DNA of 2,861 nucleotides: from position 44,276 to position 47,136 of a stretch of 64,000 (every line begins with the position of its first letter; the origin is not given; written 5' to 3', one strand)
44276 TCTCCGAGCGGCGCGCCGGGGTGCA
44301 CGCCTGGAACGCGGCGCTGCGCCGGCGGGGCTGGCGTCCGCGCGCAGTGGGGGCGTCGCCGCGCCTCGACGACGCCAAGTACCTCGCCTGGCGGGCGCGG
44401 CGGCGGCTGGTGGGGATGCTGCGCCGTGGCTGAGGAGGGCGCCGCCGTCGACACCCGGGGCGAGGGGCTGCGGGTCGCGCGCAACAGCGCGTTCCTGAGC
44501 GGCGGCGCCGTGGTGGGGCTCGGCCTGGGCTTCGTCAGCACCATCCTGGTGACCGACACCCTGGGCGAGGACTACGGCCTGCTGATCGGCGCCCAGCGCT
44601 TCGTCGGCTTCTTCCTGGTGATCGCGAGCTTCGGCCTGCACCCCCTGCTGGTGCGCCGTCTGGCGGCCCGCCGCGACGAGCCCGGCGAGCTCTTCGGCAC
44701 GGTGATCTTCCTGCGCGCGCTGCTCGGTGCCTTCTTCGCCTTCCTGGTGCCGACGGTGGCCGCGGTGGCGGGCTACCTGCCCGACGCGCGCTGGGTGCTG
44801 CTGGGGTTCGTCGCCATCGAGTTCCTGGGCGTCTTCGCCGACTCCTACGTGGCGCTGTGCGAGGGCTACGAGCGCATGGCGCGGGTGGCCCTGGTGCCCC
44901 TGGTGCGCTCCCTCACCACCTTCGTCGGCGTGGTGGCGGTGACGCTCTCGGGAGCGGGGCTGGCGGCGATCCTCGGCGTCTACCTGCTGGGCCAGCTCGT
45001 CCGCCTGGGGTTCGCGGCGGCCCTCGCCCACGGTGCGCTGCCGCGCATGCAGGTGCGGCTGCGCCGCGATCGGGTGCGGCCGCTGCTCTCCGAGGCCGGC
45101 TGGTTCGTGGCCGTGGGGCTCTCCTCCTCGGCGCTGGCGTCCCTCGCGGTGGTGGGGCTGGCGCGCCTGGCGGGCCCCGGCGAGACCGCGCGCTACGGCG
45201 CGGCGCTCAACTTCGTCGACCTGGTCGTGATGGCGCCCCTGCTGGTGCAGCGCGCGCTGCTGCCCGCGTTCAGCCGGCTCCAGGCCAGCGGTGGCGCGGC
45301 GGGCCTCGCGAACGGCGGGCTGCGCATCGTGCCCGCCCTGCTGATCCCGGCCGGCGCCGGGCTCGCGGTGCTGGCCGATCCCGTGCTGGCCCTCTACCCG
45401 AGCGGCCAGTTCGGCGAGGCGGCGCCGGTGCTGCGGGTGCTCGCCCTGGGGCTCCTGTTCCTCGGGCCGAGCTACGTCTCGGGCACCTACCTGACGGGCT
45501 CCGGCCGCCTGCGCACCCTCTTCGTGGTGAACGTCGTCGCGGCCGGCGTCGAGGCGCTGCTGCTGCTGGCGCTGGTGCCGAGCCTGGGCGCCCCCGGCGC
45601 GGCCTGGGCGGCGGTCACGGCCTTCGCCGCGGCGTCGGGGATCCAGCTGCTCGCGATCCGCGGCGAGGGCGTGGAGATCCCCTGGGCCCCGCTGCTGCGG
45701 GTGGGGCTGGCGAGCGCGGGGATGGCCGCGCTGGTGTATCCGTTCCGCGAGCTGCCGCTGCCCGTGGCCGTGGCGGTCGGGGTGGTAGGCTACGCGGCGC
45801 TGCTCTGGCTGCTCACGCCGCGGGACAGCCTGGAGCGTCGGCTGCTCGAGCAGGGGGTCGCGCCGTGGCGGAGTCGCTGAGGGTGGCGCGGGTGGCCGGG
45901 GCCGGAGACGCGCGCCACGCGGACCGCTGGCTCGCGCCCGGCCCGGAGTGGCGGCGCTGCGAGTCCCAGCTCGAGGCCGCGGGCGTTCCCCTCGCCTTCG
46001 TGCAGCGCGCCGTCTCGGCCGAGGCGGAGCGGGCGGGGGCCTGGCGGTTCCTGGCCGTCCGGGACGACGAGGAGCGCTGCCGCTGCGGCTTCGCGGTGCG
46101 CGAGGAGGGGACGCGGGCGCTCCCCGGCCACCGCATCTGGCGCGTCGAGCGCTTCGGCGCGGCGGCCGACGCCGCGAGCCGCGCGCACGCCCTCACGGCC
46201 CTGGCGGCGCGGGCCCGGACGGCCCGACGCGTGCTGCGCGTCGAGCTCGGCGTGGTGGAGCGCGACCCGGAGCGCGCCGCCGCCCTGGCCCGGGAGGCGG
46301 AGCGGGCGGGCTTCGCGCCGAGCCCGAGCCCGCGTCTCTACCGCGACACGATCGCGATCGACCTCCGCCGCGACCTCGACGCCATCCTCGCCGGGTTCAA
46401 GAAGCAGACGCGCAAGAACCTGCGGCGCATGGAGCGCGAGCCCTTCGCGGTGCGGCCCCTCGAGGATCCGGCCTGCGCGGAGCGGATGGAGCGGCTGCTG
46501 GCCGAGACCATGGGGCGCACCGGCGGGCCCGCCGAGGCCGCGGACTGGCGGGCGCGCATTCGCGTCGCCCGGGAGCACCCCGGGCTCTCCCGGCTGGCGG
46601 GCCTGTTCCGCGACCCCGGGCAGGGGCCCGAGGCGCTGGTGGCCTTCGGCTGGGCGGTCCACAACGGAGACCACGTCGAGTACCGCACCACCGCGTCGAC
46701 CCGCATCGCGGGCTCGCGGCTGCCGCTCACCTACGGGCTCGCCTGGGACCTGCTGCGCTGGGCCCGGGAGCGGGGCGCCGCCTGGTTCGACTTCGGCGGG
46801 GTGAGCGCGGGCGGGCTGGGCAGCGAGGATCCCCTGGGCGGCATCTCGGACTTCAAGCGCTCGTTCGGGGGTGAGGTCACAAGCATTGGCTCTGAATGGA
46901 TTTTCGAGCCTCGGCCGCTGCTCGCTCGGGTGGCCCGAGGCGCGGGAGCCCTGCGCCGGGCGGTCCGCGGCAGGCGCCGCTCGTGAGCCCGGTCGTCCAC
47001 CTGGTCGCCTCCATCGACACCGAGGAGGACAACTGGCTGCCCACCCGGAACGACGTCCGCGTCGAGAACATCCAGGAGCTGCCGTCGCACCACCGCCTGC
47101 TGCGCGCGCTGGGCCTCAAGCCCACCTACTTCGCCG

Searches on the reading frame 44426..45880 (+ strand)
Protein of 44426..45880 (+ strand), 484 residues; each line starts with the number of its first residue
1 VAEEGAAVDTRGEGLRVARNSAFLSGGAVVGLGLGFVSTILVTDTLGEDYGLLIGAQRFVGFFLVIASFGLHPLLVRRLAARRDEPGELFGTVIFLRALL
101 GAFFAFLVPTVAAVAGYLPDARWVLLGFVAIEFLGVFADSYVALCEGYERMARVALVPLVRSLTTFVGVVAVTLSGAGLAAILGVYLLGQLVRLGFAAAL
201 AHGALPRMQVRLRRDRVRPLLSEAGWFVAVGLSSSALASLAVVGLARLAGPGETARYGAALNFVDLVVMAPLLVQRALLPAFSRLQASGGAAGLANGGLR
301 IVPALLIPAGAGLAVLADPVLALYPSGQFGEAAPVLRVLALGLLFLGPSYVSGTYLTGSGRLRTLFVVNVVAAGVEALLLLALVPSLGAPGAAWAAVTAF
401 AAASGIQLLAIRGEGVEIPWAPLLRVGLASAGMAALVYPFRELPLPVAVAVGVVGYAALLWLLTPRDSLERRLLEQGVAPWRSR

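Call 9: search_protein_families(library=pfam, proteins=[window:44426-45880:+], max_evalue=0.001)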
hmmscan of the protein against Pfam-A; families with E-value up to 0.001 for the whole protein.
window:44426-45880:+ (484 aa): 3 families
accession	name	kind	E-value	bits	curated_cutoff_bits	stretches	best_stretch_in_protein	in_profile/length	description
PF01943.22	Polysacc_synt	-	1.8e-21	77.2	28.2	1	18-286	2-274/274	Polysaccharide biosynthesis protein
PF13440.11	Polysacc_synt_3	-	2.7e-13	50.3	23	1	48-332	9-291/293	Polysaccharide biosynthesis protein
PF03023.19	MurJ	-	1.5e-07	30.9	27.4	1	175-412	157-400/451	Lipid II flippase MurJ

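Call 74: search_protein_families(library=ncbifam, proteins=[window:44426-45880:+], max_evalue=0.001)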
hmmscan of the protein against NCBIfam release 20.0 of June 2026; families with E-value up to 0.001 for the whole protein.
window:44426-45880:+ (484 aa): 2 families
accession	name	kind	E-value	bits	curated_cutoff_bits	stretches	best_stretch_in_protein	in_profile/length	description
TIGR01695.1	murJ_mviN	equivalog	2.8e-10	39.5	235.55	1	89-429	88-444/506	murein biosynthesis integral membrane protein MurJ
NF041871.1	Wzx_EPS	equivalog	6.5e-07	28.4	800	1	19-393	4-381/492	exopolysaccharide biosynthesis flippase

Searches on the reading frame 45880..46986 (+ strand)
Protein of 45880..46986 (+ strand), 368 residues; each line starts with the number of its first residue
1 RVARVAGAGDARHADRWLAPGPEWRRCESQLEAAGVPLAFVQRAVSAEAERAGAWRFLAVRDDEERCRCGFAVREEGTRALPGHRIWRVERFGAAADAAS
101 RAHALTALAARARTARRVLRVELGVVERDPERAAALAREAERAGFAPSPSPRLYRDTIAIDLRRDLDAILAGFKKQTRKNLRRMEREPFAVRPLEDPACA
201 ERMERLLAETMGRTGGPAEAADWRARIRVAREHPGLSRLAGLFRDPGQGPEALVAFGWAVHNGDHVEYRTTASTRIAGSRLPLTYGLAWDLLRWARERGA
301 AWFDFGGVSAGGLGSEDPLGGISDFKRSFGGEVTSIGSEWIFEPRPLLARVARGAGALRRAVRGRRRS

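Call 74: search_protein_families(library=ncbifam, proteins=[window:45880-46986:+], max_evalue=0.001)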
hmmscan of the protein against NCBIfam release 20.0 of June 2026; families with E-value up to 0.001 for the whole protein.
window:45880-46986:+ (368 aa): 1 family
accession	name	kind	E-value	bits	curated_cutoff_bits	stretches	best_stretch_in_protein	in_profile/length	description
TIGR03019.1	pepcterm_femAB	equivalog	5e-06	25.8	260.35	1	157-330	120-275/330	FemAB family XrtA/PEP-CTERM system-associated protein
